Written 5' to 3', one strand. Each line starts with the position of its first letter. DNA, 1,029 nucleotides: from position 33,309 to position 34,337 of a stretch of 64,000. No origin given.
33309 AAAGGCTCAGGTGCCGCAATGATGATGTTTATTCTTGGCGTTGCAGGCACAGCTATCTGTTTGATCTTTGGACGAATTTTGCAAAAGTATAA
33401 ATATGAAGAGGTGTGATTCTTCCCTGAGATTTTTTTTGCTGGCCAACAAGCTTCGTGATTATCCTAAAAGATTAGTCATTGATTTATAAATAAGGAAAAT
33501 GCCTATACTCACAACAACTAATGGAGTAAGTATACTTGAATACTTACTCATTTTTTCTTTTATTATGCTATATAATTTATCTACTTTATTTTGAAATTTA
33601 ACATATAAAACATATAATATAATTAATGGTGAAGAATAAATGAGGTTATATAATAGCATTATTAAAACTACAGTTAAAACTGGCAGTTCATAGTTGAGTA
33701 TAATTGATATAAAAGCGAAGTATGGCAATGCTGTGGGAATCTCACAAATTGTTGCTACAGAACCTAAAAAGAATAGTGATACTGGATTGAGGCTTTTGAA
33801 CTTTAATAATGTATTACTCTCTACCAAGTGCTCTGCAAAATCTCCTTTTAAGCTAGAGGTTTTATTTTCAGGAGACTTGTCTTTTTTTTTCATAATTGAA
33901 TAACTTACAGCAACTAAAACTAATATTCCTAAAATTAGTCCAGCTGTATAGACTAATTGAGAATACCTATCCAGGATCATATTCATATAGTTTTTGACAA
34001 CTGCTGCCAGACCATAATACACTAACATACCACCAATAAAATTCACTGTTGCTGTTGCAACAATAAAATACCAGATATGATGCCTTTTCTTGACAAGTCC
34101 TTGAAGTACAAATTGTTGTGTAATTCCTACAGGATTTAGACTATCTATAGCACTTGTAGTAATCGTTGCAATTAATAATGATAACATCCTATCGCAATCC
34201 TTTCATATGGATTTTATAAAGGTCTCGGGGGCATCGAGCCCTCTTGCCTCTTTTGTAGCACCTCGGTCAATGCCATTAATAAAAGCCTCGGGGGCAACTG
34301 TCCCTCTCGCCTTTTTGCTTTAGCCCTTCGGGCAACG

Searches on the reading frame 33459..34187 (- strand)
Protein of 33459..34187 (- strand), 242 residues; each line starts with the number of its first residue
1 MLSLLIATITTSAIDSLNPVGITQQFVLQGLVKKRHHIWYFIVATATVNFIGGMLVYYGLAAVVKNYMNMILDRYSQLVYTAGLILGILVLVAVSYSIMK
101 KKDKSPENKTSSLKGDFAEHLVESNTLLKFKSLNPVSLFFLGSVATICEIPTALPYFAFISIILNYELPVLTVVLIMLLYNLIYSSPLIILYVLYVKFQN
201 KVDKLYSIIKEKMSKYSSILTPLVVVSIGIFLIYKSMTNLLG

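Call 5: search_protein_families(library=pfam, proteins=[window:33459-34187:-], max_evalue=10)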
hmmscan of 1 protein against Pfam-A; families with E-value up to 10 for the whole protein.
window:33459-34187:- (242 aa): 2 families
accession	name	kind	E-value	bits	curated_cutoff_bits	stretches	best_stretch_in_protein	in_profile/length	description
PF11139.14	SfLAP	-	3.6e-17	63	35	1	13-237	6-212/213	Sap, sulfolipid-1-addressing protein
PF07332.16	Phage_holin_3_6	-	0.0069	16.9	28.4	1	41-116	39-111/116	Putative Actinobacterial Holin-X, holin superfamily III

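Call 6: search_protein_families(library=ncbifam, proteins=[window:33459-34187:-], max_evalue=10)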
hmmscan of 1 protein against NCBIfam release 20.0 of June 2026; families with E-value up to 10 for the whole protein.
window:33459-34187:- (242 aa): 0 families

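Call 13: find_homologous_proteins(query=window:33459-34187:-)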
Query window:33459-34187:- (242 aa): 32 proteins with E <= 0.001 among 1237 candidates.
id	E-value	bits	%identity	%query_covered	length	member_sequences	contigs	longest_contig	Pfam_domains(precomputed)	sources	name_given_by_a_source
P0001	1.3e-143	494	100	100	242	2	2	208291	PF11139.15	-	-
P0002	3.7e-107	375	74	100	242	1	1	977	PF11139.15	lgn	-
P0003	2.6e-106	372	74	100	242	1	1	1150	PF11139.15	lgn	-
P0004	5.8e-106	371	74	100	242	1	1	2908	PF11139.15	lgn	-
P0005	2.6e-102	359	73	99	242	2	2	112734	PF11139.15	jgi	-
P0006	8.3e-97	341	67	100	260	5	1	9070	PF11139.15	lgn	-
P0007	1.6e-93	330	67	100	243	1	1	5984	PF11139.15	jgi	jgi:cytochrome c biogenesis protein CcdA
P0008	1.8e-92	327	66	99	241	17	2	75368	PF11139.15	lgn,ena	-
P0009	2.8e-92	326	64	100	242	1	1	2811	PF11139.15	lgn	-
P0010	2.4e-90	320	65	100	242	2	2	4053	PF11139.15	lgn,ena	-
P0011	2.1e-72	261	70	78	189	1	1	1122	PF11139.15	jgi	jgi:cytochrome c biogenesis protein CcdA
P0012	8.3e-63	230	48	100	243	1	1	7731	PF11139.15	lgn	-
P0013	4.3e-60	221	45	100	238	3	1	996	PF11139.15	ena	-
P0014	3.9e-59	218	65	71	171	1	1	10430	PF11139.15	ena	-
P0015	8.0e-59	217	70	65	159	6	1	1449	PF11139.15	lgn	-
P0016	2.9e-58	215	46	100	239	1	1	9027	PF11139.15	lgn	-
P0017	7.5e-57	211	43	100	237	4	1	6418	PF11139.15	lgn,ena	-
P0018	2.6e-56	209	43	100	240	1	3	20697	PF11139.15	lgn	-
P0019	6.3e-56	207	48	98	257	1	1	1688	PF11139.15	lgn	-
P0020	6.4e-56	207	46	100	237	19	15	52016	PF11139.15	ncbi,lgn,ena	-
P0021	3.7e-55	205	44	100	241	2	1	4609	PF11139.15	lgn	-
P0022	1.6e-54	203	43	99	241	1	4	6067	PF11139.15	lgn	-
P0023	2.8e-54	202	68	64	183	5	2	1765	PF11139.15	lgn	-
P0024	7.9e-54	201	47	99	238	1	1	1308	PF11139.15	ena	-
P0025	2.3e-53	199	44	99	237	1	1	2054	PF11139.15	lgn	-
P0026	7.1e-51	191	44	96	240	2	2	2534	PF11139.15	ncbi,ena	-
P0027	1.1e-50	190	43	99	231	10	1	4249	PF11139.15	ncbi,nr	ncbi:MAG TPA: GAP family protein [Oscillospiraceae bacterium]|nr:GAP family protein [Oscillospiracea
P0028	1.2e-49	187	47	99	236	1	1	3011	PF11139.15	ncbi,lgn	-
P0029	3.2e-46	176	43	99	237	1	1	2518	PF11139.15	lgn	-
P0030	3.4e-44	169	43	99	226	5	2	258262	PF11139.15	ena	-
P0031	7.6e-44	168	38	99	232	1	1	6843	PF11139.15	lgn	-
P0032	1.3e-35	141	46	77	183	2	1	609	PF11139.15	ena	-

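Call 14: find_related_loci(query=window:33459-34187:-, collection=genome_contigs, flank=3000)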
Query window:33459-34187:- (242 aa) in genome_contigs; peptide patterns used: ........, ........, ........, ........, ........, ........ (x = any residue, [..] = any of these).
120 stretches matched a pattern; 2 encode a relative of the query (tblastn E <= 1e-3); 2 distinct loci.
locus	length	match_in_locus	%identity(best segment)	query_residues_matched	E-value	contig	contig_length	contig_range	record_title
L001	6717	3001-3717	73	1-239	3e-113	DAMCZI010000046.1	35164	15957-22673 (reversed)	MAG TPA_asm: Clostridiaceae bacterium isolate CTOTU50225 NODE_128_length_35164_cov_6.530434, whole genome shotgun sequen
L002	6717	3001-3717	71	1-242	3e-107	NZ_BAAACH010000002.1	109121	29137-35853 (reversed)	Clostridium sartagoforme strain JCM 1413 sequence02, whole genome shotgun sequence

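Call 15: find_encoding_contigs(protein=P0005, flank=3000, max_places=3)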
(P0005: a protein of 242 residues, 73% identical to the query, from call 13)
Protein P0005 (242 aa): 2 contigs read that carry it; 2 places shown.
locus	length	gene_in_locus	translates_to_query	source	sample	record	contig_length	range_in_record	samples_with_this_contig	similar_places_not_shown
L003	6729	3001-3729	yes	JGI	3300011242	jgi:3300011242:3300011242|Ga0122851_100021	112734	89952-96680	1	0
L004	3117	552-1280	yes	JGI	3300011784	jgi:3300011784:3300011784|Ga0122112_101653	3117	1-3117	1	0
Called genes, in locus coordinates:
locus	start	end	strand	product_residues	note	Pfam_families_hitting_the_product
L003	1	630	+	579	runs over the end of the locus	PF00664:ABC_membrane, PF00005:ABC_tran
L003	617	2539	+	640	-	PF00664:ABC_membrane, PF00005:ABC_tran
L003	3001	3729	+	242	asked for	PF11139:SfLAP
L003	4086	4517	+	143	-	PF13302:Acetyltransf_3 (weak), PF13420:Acetyltransf_4, PF00583:Acetyltransf_1, PF13673:Acetyltransf_10, PF13508:Acetyltransf_7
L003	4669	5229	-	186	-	PF11193:DUF2812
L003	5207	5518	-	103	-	PF03551:PadR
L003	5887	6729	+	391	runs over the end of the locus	PF02163:Peptidase_M50 (weak)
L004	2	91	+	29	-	?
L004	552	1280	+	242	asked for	PF11139:SfLAP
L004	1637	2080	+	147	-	PF13302:Acetyltransf_3 (weak), PF13420:Acetyltransf_4, PF00583:Acetyltransf_1, PF13673:Acetyltransf_10, PF13508:Acetyltransf_7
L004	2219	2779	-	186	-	PF11193:DUF2812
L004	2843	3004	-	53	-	-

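Call 17: find_encoding_contigs(protein=P0020, flank=3000, max_places=4)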
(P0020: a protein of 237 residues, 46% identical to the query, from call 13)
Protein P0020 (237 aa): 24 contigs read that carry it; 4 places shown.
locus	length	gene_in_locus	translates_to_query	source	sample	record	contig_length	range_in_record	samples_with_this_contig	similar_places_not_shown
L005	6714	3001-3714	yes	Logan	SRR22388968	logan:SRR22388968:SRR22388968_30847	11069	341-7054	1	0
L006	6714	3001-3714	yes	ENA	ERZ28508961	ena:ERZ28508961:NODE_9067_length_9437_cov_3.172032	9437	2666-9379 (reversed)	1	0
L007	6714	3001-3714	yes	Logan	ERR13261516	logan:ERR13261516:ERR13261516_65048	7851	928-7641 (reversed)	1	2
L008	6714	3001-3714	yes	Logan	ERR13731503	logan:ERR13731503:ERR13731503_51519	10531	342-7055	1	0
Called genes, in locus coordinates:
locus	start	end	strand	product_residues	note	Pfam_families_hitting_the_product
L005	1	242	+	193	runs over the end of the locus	?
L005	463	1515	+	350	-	PF01384:PHO4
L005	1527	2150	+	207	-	PF01865:PhoU_div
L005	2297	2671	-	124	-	PF12973:Cupin_7 (weak), PF02311:AraC_binding (weak), PF07883:Cupin_2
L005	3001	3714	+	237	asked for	PF11139:SfLAP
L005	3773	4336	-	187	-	PF02632:BioY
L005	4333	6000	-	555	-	PF00501:AMP-binding, PF13193:AMP-binding_C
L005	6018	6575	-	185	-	PF12844:HTH_19 (weak), PF01381:HTH_3, PF07883:Cupin_2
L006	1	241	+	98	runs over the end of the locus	?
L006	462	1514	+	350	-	PF01384:PHO4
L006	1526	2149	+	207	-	PF01865:PhoU_div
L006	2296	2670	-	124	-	PF12973:Cupin_7 (weak), PF02311:AraC_binding (weak), PF07883:Cupin_2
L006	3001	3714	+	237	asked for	PF11139:SfLAP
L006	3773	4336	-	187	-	PF02632:BioY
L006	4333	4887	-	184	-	PF13193:AMP-binding_C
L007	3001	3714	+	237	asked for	PF11139:SfLAP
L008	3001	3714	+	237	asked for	PF11139:SfLAP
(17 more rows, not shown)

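Call 18: find_encoding_contigs(protein=P0008, flank=3000, max_places=2)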
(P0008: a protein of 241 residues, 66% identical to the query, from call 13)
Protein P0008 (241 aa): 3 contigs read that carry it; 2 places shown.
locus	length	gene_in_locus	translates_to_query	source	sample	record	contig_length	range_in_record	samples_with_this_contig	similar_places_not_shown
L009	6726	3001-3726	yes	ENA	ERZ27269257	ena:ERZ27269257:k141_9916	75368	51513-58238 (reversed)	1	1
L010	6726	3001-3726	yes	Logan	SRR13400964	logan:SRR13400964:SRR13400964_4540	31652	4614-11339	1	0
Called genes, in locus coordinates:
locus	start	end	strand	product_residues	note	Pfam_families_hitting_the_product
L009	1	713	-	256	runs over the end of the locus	PF02463:SMC_N, PF00005:ABC_tran, PF13304:AAA_21 (weak)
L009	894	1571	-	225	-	PF00528:BPD_transp_1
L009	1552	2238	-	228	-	PF00528:BPD_transp_1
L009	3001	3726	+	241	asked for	PF11139:SfLAP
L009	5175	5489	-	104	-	-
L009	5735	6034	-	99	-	PF09827:CRISPR_Cas2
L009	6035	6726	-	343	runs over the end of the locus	PF01867:Cas_Cas1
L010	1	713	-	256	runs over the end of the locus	PF02463:SMC_N, PF00005:ABC_tran, PF13304:AAA_21 (weak)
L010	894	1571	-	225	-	PF00528:BPD_transp_1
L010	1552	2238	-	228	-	PF00528:BPD_transp_1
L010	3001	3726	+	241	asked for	PF11139:SfLAP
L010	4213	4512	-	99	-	PF09827:CRISPR_Cas2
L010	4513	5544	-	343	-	PF01867:Cas_Cas1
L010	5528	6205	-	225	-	PF01930:Cas_Cas4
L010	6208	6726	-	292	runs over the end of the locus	PF05107:Cas_Cas7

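Call 19: find_encoding_contigs(protein=P0030, flank=3000, max_places=2)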
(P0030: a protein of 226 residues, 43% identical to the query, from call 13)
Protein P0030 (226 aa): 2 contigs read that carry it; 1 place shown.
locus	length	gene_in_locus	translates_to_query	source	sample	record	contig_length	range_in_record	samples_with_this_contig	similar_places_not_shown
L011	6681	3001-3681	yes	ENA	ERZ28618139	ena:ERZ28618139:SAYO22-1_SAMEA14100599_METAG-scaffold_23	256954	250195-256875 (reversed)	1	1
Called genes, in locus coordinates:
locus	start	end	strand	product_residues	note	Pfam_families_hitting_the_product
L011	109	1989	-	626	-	PF00512:HisKA, PF02518:HATPase_c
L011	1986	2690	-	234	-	PF00072:Response_reg, PF00486:Trans_reg_C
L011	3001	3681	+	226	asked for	PF11139:SfLAP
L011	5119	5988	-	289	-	PF01522:Polysacc_deac_1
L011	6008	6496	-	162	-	PF00383:dCMP_cyt_deam_1, PF14437:MafB19-deam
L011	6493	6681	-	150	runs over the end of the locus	PF02502:LacAB_rpiB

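Call 20: find_encoding_contigs(protein=P0018, flank=3000, max_places=2)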
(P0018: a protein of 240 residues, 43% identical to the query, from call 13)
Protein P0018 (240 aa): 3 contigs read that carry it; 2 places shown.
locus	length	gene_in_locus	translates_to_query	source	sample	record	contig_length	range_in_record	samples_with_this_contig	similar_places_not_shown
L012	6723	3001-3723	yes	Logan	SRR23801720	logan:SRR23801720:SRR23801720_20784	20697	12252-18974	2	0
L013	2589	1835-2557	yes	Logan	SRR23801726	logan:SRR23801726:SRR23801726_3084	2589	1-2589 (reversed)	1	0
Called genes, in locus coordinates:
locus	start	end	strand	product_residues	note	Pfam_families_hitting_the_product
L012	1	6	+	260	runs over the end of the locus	PF12797:Fer4_2 (faint), PF13237:Fer4_10 (weak), PF12798:Fer4_3 (faint), PF12838:Fer4_7, PF13187:Fer4_9 (weak), PF13484:Fer4_16 (faint), PF00037:Fer4 (weak), PF12837:Fer4_6 (weak)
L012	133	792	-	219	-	-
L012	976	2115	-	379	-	PF04055:Radical_SAM, PF06969:HemN_C (faint)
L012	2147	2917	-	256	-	PF02463:SMC_N (faint), PF13476:AAA_23 (weak), PF13555:AAA_29 (weak), PF13175:AAA_15 (weak), PF13304:AAA_21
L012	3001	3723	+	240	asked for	PF11139:SfLAP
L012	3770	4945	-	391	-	PF01594:AI-2E_transport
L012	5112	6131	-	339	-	PF00710:Asparaginase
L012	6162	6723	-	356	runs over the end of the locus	PF02574:S-methyl_trans (weak)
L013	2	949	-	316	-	?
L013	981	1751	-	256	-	PF02463:SMC_N (faint), PF13476:AAA_23 (weak), PF13555:AAA_29 (weak), PF13175:AAA_15 (weak), PF13304:AAA_21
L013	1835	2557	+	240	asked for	PF11139:SfLAP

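Call 21: find_encoding_contigs(protein=P0012, flank=3000, max_places=2)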
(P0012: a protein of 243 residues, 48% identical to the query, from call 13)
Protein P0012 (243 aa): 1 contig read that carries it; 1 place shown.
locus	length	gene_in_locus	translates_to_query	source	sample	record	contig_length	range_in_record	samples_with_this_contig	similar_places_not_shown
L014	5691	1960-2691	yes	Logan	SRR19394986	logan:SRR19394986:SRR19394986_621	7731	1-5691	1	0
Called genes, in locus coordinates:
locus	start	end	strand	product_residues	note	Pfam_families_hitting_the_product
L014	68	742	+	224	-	PF00027:cNMP_binding (weak), PF13545:HTH_Crp_2, PF00325:Crp (weak)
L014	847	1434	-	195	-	-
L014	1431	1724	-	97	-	PF13187:Fer4_9 (faint), PF14697:Fer4_21 (faint), PF12838:Fer4_7 (weak), PF25160:LdpA_Fe-S-bd (weak), PF12797:Fer4_2 (weak), PF12837:Fer4_6, PF13237:Fer4_10 (weak), PF00037:Fer4, +1 more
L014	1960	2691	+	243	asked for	PF11139:SfLAP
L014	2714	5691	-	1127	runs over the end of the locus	PF02687:FtsX, PF12704:MacB_PCD, PF02687:FtsX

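Call 22: find_encoding_contigs(protein=P0031, flank=3000, max_places=2)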
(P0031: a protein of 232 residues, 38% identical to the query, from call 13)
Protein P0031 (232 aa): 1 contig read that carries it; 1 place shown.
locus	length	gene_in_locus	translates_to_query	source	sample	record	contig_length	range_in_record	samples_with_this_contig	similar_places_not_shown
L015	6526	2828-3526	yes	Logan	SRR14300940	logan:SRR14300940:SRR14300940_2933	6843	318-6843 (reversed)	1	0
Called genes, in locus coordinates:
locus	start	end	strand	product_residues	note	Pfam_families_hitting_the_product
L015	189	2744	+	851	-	PF00580:UvrD-helicase, PF01443:Viral_helicase1 (faint), PF13245:AAA_19, PF13604:AAA_30 (faint), PF13361:UvrD_C, PF00929:RNase_T, PF13538:UvrD_C_2 (weak)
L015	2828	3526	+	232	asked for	PF11139:SfLAP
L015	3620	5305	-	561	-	PF00989:PAS (weak), PF00512:HisKA, PF02518:HATPase_c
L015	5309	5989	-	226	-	PF00072:Response_reg, PF00486:Trans_reg_C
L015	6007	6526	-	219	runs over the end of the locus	PF01895:PhoU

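Call 44: find_related_loci(query=A2, collection=metagenome_contigs, flank=1500)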
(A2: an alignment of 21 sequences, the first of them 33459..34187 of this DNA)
Query A2 (242 aa) in metagenome_contigs; peptide patterns used: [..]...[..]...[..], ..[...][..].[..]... (x = any residue, [..] = any of these).
386 stretches matched a pattern; 210 encode a relative of the query (tblastn E <= 1e-3); the best 80 are kept; 80 distinct loci.
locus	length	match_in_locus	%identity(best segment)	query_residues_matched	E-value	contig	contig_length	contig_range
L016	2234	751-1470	51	1-241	5e-75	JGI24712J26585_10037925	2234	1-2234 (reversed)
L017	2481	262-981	50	1-241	2e-70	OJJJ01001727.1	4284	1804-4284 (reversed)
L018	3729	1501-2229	47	1-241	9e-69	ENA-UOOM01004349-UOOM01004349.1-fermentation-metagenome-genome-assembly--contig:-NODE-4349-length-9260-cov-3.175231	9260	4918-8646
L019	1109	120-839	45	1-240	2e-73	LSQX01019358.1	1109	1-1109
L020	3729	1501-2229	44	1-241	3e-67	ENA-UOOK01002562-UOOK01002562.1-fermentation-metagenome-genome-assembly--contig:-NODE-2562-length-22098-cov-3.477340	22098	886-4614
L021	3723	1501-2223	46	1-241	4e-66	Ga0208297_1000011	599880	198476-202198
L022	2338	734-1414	49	1-234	2e-66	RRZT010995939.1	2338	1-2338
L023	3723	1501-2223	50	1-242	6e-65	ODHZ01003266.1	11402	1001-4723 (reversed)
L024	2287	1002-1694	46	1-236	3e-64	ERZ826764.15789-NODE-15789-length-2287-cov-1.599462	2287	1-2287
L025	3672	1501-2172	48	1-236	1e-61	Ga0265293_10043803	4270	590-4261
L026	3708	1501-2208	44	1-241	2e-61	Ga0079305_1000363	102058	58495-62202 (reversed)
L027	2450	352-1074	44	1-241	1e-61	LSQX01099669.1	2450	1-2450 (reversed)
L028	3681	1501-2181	47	3-236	3e-61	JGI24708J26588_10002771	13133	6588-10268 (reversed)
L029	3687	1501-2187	47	3-241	1e-58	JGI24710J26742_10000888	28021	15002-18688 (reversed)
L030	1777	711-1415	42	1-238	2e-60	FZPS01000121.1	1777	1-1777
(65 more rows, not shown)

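Call 68: search_solved_structures(query=A2, max_evalue=10)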
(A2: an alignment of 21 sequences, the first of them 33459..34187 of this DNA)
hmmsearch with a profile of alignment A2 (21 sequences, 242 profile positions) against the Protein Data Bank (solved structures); distinct sequences matched with E-value up to 10: 4.
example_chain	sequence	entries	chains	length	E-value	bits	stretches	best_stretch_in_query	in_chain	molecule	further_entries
6gy8_A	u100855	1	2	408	1.5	11.5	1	70-160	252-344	XaxA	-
6gy6_A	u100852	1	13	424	1.6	11.4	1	70-160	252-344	XaxA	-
8eoz_B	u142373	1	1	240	1.8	11.3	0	189-215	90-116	C3HR3_4r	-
5c8j_I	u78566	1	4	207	7.2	9.3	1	63-131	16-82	Protein MJ0480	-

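Call 72: search_protein_representatives(protein=window:33459-34187:-)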
Query: 242 residues. Proteins with E-value up to 0.001 (for the whole library): 436; up to 1e-10: 134; up to 1e-30: 27. The best 150 are listed.
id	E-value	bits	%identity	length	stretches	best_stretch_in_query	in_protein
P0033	1.1e-65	237.7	50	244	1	1-240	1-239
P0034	5.0e-56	206.1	47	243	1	2-241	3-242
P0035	2.0e-52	194.3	45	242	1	1-241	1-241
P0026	2.2e-51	190.9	44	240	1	2-232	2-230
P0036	9.9e-48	179.0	40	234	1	9-238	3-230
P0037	8.6e-47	175.9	40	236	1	2-234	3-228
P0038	9.4e-47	175.8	40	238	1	3-234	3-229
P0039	1.2e-46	175.5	43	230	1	3-234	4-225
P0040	6.7e-46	173.0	41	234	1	1-239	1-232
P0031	2.4e-44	167.9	41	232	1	1-236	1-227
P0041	2.7e-44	167.8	47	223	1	1-187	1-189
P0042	6.3e-44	166.6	37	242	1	1-236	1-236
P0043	1.0e-43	165.9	37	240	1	1-242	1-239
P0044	1.5e-43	165.3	43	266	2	3-100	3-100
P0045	4.8e-43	163.7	39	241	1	1-227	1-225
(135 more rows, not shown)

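Call 77: predict_structure(alignment_id=A2)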
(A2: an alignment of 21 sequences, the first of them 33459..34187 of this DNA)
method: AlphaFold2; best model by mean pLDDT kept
length: 242 residues; sequences in the alignment: 21
mean_pLDDT: 81.1   pTM: 0.69
mean pLDDT of the five models: 81.1, 78.6, 78.5, 78.4, 77.8
residues with pLDDT >= 90: 65; 70-90: 146; 50-70: 6; < 50: 25
segments of 3 or more residues with pLDDT < 50: 108-130
pLDDT, mean of each block of 10 residues (from residue 1): 86 83 81 84 91 89 87 88 93 89 55 37 35 80 85 81 87 92 90 85 81 82 91 92 85
secondary structure, 60 per line:
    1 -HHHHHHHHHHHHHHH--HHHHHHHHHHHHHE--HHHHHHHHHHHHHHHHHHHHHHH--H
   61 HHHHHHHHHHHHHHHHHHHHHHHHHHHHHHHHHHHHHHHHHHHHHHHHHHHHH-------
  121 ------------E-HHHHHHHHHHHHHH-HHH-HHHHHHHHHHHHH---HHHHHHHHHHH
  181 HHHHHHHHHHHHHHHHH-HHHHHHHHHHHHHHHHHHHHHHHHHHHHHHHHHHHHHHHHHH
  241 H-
elements in order: H2-16 H19-31 H35-57 H60-113 H135-148 H154-166 H170-197 H199-241

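Call 79: fold_search(model_id=the predicted structure, library=pdb)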
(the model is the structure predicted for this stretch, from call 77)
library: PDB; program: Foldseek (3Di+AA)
matches with E <= 10: 58; with E <= 0.001: 0
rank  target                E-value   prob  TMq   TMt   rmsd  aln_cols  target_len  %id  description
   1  5tsb                  2.0e+00  0.08  0.19  0.20  22.2       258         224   16  Crystal structure of the Zrt-/Irt-like protein from Bordetella bronchiseptica with bound Cd2+ (released 2017-09-20)
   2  6iu3                  2.1e+00  0.07  0.17  0.18  28.7       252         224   10  Crystal structure of iron transporter VIT1 with zinc ions (released 2019-02-06)
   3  8wjo_B                2.4e+00  0.04  0.15  0.13  48.2       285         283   12  Cryo-EM structure of 8-subunit Smc5/6 arm region (released 2024-06-26)
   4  8otz_C4               2.6e+00  0.06  0.16  0.12  38.3       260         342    9  48-nm repeat of the native axonemal doublet microtubule from bovine sperm (released 2023-11-22)
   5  8i4v_B                2.9e+00  0.05  0.16  0.15  45.3       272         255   11  Cryo-EM structure of 5-subunit Smc5/6 arm region (released 2024-06-26)
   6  1gu9_H                3.3e+00  0.06  0.15  0.19  20.4       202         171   12  Crystal Structure of Mycobacterium tuberculosis Alkylperoxidase AhpD (released 2002-02-14)
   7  6ixv_C                3.8e+00  0.06  0.18  0.19  30.7       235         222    9  Crystal structure of SH3BP5-Rab11a (released 2019-03-20)
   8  7n6g_3P               4.0e+00  0.03  0.13  0.09  47.8       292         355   12  C1 of central pair (released 2022-05-18)
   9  9dgr_f                4.0e+00  0.03  0.14  0.01  55.9       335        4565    8  Composite structure of dynein-dynactin on microtubules (released 2025-09-10)
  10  6djl_C                4.7e+00  0.02  0.12  0.13  28.6       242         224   12  Crystal structure of the Rab11 GEF SH3BP5 bound to nucleotide free Rab11A (released 2018-09-26)
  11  6ixv_D                4.9e+00  0.06  0.20  0.22  26.7       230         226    7  Crystal structure of SH3BP5-Rab11a (released 2019-03-20)
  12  3zx6_B                5.1e+00  0.04  0.16  0.14  46.9       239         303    6  Structure of Hamp(AF1503)-Tsr fusion - Hamp (A291V) mutant (released 2012-02-29)
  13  4mu6                  5.1e+00  0.03  0.16  0.14  39.9       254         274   10  Crystal Structure of the N-terminal domain of Effector Protein LegC3 from Legionella pneumophila (released 2013-12-11)
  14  7ccs_B                5.1e+00  0.03  0.17  0.11  17.6       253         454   15  Consensus mutated xCT-CD98hc complex (released 2020-12-09)
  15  5sv0_A                5.1e+00  0.02  0.12  0.12  25.8       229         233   13  Structure of the ExbB/ExbD complex from E. coli at pH 7.0 (released 2016-09-28)
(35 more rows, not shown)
